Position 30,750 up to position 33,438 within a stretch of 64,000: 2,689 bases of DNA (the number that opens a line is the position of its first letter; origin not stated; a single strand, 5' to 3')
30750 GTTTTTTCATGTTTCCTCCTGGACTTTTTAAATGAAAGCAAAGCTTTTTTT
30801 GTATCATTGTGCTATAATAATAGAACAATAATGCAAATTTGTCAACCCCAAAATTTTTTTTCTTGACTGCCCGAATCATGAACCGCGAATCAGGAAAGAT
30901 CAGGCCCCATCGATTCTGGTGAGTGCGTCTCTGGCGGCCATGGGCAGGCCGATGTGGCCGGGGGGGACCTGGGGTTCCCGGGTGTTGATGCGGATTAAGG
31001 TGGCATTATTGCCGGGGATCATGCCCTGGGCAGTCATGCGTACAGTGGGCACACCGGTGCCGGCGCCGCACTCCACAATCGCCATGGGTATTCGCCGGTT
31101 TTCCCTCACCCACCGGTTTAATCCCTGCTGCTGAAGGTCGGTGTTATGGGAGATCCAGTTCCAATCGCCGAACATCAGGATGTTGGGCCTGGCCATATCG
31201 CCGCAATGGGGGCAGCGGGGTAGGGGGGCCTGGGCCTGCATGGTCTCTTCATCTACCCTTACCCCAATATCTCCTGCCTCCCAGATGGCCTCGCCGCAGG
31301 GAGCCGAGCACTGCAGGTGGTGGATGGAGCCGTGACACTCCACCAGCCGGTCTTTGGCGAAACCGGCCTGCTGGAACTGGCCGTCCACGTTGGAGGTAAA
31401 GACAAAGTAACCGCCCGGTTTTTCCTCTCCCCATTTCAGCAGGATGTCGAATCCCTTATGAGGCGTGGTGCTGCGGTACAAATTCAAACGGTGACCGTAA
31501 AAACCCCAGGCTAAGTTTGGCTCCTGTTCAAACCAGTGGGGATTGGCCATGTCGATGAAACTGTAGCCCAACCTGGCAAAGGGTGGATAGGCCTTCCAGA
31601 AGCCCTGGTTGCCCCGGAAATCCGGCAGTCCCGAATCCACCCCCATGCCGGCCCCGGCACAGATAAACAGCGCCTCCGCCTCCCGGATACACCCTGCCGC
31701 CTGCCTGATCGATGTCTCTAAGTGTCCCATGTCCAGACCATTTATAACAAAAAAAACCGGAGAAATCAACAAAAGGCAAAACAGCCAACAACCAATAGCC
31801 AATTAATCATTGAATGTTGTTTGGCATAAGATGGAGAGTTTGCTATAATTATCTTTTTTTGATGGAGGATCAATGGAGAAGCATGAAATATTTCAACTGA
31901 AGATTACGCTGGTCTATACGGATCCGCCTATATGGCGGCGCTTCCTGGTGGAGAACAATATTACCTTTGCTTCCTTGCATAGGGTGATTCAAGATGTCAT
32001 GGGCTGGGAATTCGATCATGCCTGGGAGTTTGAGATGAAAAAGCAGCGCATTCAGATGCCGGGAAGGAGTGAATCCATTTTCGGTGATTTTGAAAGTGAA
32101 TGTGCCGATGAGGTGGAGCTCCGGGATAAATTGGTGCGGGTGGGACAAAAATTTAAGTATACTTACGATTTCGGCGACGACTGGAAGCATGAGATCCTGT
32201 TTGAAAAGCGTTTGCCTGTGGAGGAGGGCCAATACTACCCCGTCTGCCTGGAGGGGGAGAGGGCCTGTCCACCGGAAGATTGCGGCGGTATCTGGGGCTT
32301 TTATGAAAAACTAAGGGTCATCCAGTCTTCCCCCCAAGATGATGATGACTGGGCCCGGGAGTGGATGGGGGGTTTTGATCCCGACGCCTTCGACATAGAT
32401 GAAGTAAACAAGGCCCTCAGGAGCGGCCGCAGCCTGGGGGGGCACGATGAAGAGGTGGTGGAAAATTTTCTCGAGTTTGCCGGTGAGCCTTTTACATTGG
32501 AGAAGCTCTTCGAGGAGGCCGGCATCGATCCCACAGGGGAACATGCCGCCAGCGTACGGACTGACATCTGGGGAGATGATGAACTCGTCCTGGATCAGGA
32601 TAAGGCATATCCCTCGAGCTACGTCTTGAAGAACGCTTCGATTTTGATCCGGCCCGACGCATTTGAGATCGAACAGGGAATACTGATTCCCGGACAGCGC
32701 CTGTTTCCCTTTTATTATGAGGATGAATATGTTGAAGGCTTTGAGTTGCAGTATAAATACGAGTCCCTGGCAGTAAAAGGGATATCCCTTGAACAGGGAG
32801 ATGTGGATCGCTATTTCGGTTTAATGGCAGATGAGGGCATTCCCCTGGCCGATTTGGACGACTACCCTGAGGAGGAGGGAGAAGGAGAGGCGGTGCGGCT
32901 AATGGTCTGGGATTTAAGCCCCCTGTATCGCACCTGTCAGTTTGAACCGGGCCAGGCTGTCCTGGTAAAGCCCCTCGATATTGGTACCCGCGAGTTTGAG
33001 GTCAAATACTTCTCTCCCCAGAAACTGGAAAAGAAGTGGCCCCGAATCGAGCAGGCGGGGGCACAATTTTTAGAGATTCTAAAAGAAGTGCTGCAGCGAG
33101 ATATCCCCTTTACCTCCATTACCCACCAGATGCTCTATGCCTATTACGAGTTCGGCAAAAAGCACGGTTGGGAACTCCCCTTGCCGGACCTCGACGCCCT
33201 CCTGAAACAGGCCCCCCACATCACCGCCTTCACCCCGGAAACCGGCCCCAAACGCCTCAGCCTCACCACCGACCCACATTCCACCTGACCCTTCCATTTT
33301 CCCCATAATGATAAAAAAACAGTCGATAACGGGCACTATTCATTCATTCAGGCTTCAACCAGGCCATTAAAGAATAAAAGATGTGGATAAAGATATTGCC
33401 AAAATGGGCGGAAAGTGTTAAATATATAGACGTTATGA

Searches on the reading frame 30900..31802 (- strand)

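Call 29: search_protein_families(library=pfam, proteins=[window:30900-31802:-], max_evalue=0.0001)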
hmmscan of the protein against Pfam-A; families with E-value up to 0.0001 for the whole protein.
window:30900-31802:- (300 aa): 1 family
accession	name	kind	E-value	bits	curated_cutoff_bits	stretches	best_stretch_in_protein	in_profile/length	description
PF02146.23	SIR2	-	1.2e-19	71.4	24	1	50-213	1-150/180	Sir2 family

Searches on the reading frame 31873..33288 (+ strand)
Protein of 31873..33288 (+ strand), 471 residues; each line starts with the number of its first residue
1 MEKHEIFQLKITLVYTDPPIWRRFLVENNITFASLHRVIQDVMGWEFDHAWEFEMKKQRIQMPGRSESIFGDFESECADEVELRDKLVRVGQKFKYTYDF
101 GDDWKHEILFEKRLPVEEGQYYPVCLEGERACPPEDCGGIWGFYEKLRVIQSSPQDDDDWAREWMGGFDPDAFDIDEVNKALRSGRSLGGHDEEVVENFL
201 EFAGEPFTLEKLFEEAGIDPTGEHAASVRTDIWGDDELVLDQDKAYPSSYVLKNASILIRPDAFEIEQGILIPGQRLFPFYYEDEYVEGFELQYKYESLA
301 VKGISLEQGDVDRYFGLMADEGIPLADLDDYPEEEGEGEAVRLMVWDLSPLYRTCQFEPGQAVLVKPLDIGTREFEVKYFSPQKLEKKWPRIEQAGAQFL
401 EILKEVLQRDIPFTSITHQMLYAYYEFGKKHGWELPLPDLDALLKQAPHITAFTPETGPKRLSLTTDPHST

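Call 29: search_protein_families(library=pfam, proteins=[window:31873-33288:+], max_evalue=0.0001)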
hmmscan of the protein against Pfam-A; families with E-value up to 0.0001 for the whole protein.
window:31873-33288:+ (471 aa): 1 family
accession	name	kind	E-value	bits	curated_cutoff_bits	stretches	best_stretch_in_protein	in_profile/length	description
PF07929.16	PRiA4_ORF3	-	4.7e-57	192.9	26.6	1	6-177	2-173/173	Plasmid pRiA4b ORF-3-like protein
